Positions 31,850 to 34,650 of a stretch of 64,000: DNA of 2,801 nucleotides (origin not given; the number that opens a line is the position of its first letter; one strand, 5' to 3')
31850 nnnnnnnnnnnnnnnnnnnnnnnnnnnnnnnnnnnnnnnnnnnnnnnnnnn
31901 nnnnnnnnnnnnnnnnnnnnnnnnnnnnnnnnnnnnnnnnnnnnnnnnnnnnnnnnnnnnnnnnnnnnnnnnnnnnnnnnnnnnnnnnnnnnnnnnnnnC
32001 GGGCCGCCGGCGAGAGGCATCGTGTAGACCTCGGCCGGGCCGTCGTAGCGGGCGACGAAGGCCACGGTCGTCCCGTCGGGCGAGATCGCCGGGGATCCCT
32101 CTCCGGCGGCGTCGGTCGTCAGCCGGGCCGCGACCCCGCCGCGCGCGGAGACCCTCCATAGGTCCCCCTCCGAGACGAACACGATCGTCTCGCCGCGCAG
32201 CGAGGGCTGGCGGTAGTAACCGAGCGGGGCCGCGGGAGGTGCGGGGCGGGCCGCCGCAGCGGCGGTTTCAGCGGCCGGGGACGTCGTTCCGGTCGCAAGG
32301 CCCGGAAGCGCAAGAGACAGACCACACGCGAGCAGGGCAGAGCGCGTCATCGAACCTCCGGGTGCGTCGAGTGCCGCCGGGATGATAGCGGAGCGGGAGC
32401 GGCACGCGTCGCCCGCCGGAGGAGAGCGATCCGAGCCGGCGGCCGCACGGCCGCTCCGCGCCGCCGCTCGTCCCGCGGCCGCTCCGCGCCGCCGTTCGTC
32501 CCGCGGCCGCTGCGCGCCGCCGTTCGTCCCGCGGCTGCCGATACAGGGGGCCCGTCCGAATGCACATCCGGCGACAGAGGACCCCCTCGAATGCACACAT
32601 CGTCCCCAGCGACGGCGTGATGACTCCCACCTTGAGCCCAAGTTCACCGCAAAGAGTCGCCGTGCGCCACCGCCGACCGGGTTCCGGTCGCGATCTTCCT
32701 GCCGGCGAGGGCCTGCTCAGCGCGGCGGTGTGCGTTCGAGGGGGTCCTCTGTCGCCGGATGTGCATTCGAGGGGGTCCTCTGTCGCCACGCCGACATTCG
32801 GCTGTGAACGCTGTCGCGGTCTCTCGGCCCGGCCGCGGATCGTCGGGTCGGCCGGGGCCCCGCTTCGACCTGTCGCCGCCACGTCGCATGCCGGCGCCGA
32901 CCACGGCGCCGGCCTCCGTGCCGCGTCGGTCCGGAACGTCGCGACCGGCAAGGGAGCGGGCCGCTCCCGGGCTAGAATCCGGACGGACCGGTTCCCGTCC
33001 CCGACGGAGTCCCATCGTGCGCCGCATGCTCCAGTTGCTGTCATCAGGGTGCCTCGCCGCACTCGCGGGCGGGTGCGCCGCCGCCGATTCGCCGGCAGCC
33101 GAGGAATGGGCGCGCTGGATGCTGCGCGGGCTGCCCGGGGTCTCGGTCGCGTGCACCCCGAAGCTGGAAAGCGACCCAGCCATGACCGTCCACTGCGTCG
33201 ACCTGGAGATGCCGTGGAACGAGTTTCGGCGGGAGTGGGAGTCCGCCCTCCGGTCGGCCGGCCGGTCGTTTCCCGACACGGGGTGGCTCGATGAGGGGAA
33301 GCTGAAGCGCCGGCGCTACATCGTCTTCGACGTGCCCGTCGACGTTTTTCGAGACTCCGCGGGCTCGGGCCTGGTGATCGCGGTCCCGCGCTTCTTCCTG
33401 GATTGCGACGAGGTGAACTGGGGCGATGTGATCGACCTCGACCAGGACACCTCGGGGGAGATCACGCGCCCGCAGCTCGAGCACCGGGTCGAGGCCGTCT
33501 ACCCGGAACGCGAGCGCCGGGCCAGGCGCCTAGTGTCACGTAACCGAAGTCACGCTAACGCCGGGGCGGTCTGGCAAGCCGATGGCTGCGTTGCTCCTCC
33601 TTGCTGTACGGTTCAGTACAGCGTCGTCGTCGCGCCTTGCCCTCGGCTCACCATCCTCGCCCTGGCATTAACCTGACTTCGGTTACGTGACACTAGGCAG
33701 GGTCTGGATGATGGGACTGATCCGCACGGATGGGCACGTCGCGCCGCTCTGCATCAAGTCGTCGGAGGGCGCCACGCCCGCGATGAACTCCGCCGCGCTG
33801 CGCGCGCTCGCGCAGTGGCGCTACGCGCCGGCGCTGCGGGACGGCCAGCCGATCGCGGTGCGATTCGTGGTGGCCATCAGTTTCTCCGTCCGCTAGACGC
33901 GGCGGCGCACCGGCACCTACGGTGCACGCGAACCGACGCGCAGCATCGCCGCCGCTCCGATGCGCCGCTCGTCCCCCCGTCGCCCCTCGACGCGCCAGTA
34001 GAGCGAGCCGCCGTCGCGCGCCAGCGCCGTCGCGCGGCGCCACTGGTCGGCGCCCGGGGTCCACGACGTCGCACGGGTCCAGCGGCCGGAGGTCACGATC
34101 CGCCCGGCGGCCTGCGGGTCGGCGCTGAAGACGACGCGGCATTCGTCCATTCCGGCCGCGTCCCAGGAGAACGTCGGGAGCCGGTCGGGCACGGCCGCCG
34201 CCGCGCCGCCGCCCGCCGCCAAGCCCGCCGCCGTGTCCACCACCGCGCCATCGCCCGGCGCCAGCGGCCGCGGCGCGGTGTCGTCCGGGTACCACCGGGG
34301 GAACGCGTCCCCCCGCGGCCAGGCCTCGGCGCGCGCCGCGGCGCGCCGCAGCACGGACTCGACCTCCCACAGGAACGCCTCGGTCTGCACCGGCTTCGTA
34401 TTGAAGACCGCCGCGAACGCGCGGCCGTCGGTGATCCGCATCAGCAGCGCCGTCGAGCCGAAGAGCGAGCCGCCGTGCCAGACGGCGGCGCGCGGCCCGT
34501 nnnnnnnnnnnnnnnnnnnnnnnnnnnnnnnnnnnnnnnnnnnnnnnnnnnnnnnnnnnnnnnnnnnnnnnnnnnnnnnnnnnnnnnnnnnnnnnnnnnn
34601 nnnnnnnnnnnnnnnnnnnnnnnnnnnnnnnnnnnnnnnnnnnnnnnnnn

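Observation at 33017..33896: MITE insertion splits a TonB-C-domain lipoprotein gene; exact pre-insertion allele can be reconstructed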

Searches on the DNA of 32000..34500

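Call 47: search_rna_families(source=window, start=32000, end=34500, threshold=evalue, max_evalue=1)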
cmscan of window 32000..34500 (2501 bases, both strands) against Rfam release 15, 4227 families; matches with E-value up to 1: 2.
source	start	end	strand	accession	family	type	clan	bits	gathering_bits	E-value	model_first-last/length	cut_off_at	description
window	33305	33393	+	RF02233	sX14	Gene; sRNA;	-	22.7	80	0.22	1-92/92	no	Xanthomonas sRNA sX14/Xoo3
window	32023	32079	-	RF02808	PyrR210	Gene; snRNA; snoRNA; HACA-box;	-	21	59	0.5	1-59/59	no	Pyrobaculum sRNA 210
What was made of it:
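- Tried and rejected: A scan of 32000-34500 found nothing near any gathering score (call 47), so the element is not a known RNA family.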

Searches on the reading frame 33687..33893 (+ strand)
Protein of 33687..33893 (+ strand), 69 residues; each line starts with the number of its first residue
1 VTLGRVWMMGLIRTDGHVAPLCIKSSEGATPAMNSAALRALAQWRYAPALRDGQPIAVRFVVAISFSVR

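Call 8: search_protein_families(library=pfam, proteins=[window:33687-33893:+], max_evalue=1)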
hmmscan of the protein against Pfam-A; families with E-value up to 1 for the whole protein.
seq(69 aa): 1 family
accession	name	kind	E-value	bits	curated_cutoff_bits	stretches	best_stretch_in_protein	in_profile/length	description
PF03544.19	TonB_C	-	3.4e-10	40.7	24.6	1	4-67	16-78/79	Gram-negative bacterial TonB protein C-terminal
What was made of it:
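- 33697..33896 (+): 3' fragment of the gene, the remainder of TonB_C plus the TAG stop. It is now cut off from its start codon and signal peptide. Pfam TonB_C positions 16-78 for the 69-aa ORF 33687-33896 (call 8).
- The TonB_C match is restored across the junction (call 8).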

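Call 19: list_cluster_members(proteins=[P0001, P0002, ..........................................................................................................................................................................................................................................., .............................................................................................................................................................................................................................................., P0003, window:33687-33893:+])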
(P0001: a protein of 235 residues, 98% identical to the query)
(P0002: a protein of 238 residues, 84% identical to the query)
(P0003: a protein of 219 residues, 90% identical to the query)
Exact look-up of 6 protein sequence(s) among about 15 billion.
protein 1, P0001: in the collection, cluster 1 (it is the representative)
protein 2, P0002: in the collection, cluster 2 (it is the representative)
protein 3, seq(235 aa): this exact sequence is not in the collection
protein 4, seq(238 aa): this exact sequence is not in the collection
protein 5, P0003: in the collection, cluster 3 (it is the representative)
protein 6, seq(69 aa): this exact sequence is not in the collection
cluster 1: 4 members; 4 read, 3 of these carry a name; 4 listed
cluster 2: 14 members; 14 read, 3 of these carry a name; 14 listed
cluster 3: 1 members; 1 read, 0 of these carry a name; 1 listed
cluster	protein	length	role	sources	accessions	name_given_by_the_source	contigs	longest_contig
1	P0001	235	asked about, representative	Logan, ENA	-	-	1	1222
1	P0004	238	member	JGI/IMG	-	TonB family protein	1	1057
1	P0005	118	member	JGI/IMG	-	protein TonB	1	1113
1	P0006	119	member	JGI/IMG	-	hypothetical protein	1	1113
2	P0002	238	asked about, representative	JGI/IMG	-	-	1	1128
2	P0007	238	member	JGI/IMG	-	TonB family protein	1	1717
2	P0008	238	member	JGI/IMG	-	TonB family protein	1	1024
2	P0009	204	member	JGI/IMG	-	TonB family protein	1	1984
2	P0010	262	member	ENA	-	-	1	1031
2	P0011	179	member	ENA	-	-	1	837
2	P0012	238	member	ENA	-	-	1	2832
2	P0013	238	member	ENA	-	-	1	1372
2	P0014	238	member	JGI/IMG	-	-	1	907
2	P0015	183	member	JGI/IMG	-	-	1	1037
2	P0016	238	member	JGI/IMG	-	-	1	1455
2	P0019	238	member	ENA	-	-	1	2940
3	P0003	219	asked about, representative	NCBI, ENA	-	-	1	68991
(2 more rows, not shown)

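Call 43: find_encoding_contigs(protein=P0004, flank=1000, max_places=3)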
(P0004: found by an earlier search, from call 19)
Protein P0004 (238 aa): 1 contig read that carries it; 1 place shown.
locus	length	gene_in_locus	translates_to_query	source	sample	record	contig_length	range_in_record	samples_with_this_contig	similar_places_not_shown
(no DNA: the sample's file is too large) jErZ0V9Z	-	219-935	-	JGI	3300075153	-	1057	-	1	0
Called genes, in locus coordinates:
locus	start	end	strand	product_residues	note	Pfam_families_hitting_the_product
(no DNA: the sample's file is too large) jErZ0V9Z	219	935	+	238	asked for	PF03544:TonB_C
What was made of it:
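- Tried and rejected: Its DNA could not be fetched because the sample file is too large (call 43).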

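Call 44: find_encoding_contigs(protein=P0008, flank=1000, max_places=3)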
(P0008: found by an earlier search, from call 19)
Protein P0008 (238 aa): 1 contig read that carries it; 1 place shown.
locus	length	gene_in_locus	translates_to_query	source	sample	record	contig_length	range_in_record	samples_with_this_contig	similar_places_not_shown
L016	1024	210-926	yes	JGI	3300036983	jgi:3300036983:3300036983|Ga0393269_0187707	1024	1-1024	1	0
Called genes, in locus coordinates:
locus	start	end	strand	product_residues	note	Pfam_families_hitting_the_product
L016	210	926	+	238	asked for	PF03544:TonB_C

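Call 45: find_encoding_contigs(protein=P0019, flank=2000, max_places=3)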
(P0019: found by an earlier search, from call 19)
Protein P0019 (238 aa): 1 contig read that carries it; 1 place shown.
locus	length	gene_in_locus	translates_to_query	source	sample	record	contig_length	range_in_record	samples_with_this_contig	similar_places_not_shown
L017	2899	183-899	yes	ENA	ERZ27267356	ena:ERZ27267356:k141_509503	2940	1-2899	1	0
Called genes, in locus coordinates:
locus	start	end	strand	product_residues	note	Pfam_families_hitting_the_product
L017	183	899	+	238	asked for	PF03544:TonB_C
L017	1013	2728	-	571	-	PF00144:Beta-lactamase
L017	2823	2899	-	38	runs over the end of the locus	?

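Call 56: find_encoding_contigs(protein=P0005, flank=1200, max_places=2)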
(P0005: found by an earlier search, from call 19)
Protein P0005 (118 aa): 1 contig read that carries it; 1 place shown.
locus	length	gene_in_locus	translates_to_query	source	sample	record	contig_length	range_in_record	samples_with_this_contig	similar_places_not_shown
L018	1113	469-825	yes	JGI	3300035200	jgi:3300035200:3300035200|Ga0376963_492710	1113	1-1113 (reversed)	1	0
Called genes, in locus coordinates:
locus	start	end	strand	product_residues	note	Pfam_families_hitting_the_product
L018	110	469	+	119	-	-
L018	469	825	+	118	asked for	PF03544:TonB_C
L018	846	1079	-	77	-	-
